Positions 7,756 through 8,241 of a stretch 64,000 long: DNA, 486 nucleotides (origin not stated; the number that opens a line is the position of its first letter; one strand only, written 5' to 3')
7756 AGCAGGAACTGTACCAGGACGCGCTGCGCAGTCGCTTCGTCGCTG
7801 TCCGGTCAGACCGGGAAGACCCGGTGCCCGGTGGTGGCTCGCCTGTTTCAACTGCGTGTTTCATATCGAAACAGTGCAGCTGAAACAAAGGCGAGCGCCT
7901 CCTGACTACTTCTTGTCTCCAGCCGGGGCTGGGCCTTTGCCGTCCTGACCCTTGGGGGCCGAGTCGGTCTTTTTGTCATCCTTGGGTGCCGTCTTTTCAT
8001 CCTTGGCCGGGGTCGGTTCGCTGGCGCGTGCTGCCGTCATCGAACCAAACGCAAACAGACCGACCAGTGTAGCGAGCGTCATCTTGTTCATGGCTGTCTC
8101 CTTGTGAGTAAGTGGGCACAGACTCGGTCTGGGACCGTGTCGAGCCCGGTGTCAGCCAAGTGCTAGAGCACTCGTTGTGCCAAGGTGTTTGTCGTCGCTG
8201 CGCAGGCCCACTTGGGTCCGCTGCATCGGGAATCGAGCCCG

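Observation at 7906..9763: Two-component sigma-54 activator followed by a sigma-54 promoter and a tiny secreted Lys-rich peptide gene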

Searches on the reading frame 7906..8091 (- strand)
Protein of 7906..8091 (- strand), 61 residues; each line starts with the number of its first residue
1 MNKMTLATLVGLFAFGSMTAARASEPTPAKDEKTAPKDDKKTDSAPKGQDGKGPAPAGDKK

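Call 7: search_protein_families(library=pfam, proteins=[window:7906-8091:-], max_evalue=0.01)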
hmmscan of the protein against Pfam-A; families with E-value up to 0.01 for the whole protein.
window:7906-8091:- (61 aa): 0 families

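Call 14: find_homologous_proteins(query=window:7909-8091:-, max_evalue=0.01)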
Query seq(61 aa) (61 aa): 1 proteins with E <= 0.01 among 1 candidates.
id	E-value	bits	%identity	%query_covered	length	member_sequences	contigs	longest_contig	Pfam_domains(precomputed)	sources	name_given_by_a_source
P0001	4.0e-28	113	95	100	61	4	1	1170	-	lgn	-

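Call 16: find_encoding_contigs(protein=P0001, flank=10000, max_places=10)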
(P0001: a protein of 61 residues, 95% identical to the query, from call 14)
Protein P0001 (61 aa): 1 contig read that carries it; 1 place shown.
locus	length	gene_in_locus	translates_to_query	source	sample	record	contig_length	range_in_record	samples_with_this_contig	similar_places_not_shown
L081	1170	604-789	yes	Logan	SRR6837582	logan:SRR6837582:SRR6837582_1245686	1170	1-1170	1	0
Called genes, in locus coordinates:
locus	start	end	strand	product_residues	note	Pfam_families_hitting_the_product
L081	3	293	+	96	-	?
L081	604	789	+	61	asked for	-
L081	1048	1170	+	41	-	?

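Call 29: find_homologous_proteins(query=A1, max_evalue=0.1)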
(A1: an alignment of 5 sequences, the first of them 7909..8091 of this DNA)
Query A1 (5 sequences) (61 aa, profile of the alignment): 6 proteins with E <= 0.1 among 148 candidates.
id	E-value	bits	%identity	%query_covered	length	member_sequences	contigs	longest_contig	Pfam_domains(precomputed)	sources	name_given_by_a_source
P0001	1.2e-30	123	95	100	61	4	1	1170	-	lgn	-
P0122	7.0e-19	86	57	100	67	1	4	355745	-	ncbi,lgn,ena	ncbi:MAG: hypothetical protein U1A78_37455 [Polyangia bacterium]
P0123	1.9e-15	75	39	95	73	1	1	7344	-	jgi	jgi:ribosomal protein L12E/L44/L45/RPP1/RPP2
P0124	7.5e-15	73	41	95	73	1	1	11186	-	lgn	-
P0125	2.3e-14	71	52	34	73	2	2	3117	-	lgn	-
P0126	9.1e-10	56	33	93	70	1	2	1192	-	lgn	-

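Call 30: search_protein_families(library=ncbifam, proteins=[window:7906-8091:-], max_evalue=0.00001)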
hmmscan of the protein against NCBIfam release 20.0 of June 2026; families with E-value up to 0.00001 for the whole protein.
window:7906-8091:- (61 aa): 0 families

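Call 32: find_encoding_contigs(protein=P0122, flank=9000, max_places=2)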
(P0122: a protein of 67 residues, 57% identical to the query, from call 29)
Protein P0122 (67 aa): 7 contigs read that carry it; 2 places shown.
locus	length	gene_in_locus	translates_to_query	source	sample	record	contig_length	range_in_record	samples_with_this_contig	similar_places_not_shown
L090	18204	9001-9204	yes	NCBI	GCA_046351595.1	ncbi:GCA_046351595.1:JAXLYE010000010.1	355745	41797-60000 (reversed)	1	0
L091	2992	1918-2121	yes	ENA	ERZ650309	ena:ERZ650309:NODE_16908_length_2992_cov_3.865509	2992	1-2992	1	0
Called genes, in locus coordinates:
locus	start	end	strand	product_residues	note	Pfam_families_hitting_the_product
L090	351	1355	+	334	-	PF03480:DctP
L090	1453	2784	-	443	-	PF00582:Usp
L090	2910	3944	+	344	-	PF01699:Na_Ca_ex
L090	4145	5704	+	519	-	PF00999:Na_H_Exchanger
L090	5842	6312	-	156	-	PF07784:DUF1622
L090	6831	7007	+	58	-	-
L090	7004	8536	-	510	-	PF13365:Trypsin_2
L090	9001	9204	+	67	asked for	-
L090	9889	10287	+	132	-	PF01839:FG-GAP (faint), PF13517:FG-GAP_3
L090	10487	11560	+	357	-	PF08240:ADH_N, PF16912:Glu_dehyd_C, PF00107:ADH_zinc_N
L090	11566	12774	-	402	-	PF01494:FAD_binding_3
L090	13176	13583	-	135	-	-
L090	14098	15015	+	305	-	PF00691:OmpA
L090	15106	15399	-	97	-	-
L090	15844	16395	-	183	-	PF01844:HNH, PF14279:HNH_5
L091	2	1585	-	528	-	?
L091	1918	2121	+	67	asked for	-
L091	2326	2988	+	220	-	-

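Call 34: find_encoding_contigs(protein=P0124, flank=8000, max_places=1)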
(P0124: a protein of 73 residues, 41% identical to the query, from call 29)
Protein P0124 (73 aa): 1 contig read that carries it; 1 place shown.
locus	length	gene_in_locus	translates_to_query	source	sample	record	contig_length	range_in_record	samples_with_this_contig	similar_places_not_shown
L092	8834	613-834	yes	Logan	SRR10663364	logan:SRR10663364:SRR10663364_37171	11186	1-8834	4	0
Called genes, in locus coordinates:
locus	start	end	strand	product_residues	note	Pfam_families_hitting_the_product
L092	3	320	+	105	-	?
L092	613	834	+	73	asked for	-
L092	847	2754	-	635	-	-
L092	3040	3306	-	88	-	-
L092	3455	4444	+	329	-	PF02239:Cytochrom_D1 (faint), PF22494:choice_anch_I (faint), PF25174:Beta-prop_THOC3 (faint), PF08450:SGL (faint), PF13360:PQQ_2 (faint), PF13449:Phytase-like (weak), PF24684:Vgb_lyase, PF21783:YNCE (weak)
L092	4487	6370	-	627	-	-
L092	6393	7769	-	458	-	PF08308:PEGA (weak)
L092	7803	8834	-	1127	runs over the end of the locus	?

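Call 35: find_encoding_contigs(protein=P0123, flank=8000, max_places=1)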
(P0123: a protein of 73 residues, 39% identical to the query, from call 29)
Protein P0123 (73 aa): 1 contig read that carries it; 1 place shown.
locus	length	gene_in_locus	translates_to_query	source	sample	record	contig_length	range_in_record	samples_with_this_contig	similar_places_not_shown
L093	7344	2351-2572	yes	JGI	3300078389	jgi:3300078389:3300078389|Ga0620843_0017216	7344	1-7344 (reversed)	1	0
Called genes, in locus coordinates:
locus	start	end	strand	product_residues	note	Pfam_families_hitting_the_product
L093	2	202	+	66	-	?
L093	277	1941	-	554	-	PF13365:Trypsin_2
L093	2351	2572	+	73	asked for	-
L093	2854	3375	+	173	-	PF05685:Uma2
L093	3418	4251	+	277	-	PF02358:Trehalose_PPase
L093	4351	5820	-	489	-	PF00512:HisKA, PF02518:HATPase_c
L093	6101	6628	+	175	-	-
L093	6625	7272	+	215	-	-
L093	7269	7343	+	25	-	?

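Call 36: find_encoding_contigs(protein=P0126, flank=3000, max_places=2)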
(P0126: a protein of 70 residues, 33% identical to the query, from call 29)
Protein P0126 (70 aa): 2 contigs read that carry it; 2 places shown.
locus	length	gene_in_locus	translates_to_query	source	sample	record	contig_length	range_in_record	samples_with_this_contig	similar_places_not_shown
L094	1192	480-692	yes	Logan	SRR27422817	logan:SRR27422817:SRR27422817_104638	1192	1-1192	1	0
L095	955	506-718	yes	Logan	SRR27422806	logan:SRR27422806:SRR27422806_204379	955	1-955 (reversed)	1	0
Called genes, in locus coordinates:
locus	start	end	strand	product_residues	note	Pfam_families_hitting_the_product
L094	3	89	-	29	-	?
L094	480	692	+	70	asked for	-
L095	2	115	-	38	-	?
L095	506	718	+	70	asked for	-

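Call 52: search_protein_representatives(alignment_id=A2)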
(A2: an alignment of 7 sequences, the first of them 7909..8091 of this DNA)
Query: 7 sequences, 71 profile positions. Proteins with E-value up to 0.001 (for the whole library): 31; up to 1e-10: 4; up to 1e-30: 0. The best 31 are listed.
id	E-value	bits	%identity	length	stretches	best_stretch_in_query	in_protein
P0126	3.6e-28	113.8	-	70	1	1-70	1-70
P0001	4.3e-20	87.9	-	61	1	1-71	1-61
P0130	1.6e-14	70.1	-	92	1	1-71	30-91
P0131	1.8e-11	60.4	-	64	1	12-71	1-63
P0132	8.1e-10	55.0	-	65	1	6-71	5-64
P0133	1.8e-09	53.9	-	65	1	4-71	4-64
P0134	6.7e-09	52.1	-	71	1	1-71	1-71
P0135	1.0e-08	51.5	-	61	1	1-71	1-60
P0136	2.0e-08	50.6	-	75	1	1-57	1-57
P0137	3.5e-08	49.8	-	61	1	1-71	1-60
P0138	1.4e-07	47.9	-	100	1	25-71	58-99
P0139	2.3e-07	47.2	-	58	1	1-71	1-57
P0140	1.8e-06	44.3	-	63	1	1-55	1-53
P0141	1.4e-05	41.5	-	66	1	1-60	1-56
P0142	1.7e-05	41.2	-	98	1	1-69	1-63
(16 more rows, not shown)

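Call 54: find_encoding_contigs(protein=P0135, flank=6000, max_places=4)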
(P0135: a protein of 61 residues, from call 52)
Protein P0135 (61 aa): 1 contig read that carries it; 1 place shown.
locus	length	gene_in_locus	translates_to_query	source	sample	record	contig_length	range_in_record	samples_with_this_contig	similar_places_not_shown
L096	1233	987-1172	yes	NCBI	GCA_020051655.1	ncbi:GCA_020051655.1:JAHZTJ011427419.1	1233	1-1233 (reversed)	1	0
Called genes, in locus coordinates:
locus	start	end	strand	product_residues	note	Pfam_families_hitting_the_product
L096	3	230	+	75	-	?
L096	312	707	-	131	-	PF03625:DUF302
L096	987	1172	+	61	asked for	-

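Call 57: find_related_loci(query=A2, collection=metagenome_contigs, flank=6000)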
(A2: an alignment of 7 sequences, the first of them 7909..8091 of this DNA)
Query A2 (61 aa) in metagenome_contigs; peptide patterns used: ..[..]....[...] (x = any residue, [..] = any of these).
503 stretches matched a pattern; 1 encode a relative of the query (tblastn E <= 1e-3); 1 distinct loci.
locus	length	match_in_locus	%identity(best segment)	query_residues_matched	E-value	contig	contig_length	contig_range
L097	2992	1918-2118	57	1-61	1e-16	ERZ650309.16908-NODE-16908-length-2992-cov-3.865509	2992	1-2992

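Call 71: predict_structure(alignment_id=A2)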
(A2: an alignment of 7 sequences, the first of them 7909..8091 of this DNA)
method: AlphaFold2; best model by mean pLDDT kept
length: 61 residues; sequences in the alignment: 7
mean_pLDDT: 56.0   pTM: 0.21
mean pLDDT of the five models: 56.0, 55.7, 54.9, 52.8, 51.3
residues with pLDDT >= 90: 0; 70-90: 5; 50-70: 41; < 50: 15
segments of 3 or more residues with pLDDT < 50: 23-26, 47-49
pLDDT, mean of each block of 10 residues (from residue 1): 69 60 50 53 54 51 45
secondary structure, 60 per line:
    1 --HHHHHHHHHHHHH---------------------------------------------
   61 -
elements in order: H3-15

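Call 72: search_solved_structures(query=A2, max_evalue=1)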
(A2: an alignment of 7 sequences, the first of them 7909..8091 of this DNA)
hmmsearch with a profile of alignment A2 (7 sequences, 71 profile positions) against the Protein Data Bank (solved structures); distinct sequences matched with E-value up to 1: 843 (the best 60 are shown).
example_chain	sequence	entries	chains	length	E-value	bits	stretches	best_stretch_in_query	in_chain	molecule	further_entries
5n2k_A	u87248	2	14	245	0.0004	23.9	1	2-50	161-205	Briakinumab FAb light chain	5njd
6m0p_B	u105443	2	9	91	0.0032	21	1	1-58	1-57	Uncharacterized protein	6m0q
7tc9_L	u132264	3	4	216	0.0045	20.6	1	2-50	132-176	Light chain of antibody A19-46.1 | Light chain of SARS-CoV-2 antibody A19-46.1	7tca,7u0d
4o9h_L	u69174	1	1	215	0.0049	20.4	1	2-50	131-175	Light Chain of the Camelid Fab fragment 61H7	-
7t4q_G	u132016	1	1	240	0.0065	20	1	2-50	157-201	Fab 2C12 light chain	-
7t17_I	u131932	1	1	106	0.0097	19.5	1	2-50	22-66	DH1017.IgM LambdaC constant domain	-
8xlc_A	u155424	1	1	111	0.0097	19.5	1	2-50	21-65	Immunoglobulin lambda constant 2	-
9xsx_C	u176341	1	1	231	0.011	19.4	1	2-50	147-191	the light chain of antibody CAV-CF22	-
5j13_B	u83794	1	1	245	0.011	19.3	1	2-50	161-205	anti-TSLP Fab-fragment, light chain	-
7ox1_B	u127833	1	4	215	0.011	19.3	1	2-50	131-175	Light chain (Fab 7D6)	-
6vca_L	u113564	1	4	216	0.013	19.1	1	2-50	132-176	TB38 light chain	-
8ulh_L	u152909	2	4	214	0.014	19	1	2-49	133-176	1G12 Fab light chain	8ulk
4lld_B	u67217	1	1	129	0.015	18.9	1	2-50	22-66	Ig lambda-2 chain C region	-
4r90_L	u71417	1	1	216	0.015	18.8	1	2-50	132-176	Anti CD70 Llama glama Fab 27B3 Light chain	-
2j6e_L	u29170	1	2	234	0.016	18.8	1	2-50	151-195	IGM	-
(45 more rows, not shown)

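Call 73: search_protein_families(library=pfam, alignment_id=A2, max_evalue=1)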
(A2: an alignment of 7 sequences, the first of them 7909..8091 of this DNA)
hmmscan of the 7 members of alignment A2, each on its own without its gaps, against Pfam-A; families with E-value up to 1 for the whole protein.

A. member 1, window:7909-8091:- (61 aa): 0 families

B. families by the number of members that match (of 7 scanned): 4 families
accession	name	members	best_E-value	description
PF13663.11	DUF4148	3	0.0078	Domain of unknown function (DUF4148)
PF04625.18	DEC-1_N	3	0.014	DEC-1 protein, N-terminal region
PF23379.1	DUF7096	1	0.19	Domain of unknown function (DUF7096)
PF09598.15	Stm1_N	1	0.22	Stm1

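Call 74: search_solved_structures(query=A2, max_evalue=0.004, show_alignments=2)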
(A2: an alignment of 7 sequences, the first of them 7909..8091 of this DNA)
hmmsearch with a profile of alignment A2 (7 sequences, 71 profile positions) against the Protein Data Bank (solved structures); distinct sequences matched with E-value up to 0.004: 2.
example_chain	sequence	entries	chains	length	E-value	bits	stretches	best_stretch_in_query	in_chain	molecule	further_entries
5n2k_A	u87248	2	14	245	0.0004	23.9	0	2-50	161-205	Briakinumab FAb light chain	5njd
6m0p_B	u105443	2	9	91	0.0032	21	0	1-58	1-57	Uncharacterized protein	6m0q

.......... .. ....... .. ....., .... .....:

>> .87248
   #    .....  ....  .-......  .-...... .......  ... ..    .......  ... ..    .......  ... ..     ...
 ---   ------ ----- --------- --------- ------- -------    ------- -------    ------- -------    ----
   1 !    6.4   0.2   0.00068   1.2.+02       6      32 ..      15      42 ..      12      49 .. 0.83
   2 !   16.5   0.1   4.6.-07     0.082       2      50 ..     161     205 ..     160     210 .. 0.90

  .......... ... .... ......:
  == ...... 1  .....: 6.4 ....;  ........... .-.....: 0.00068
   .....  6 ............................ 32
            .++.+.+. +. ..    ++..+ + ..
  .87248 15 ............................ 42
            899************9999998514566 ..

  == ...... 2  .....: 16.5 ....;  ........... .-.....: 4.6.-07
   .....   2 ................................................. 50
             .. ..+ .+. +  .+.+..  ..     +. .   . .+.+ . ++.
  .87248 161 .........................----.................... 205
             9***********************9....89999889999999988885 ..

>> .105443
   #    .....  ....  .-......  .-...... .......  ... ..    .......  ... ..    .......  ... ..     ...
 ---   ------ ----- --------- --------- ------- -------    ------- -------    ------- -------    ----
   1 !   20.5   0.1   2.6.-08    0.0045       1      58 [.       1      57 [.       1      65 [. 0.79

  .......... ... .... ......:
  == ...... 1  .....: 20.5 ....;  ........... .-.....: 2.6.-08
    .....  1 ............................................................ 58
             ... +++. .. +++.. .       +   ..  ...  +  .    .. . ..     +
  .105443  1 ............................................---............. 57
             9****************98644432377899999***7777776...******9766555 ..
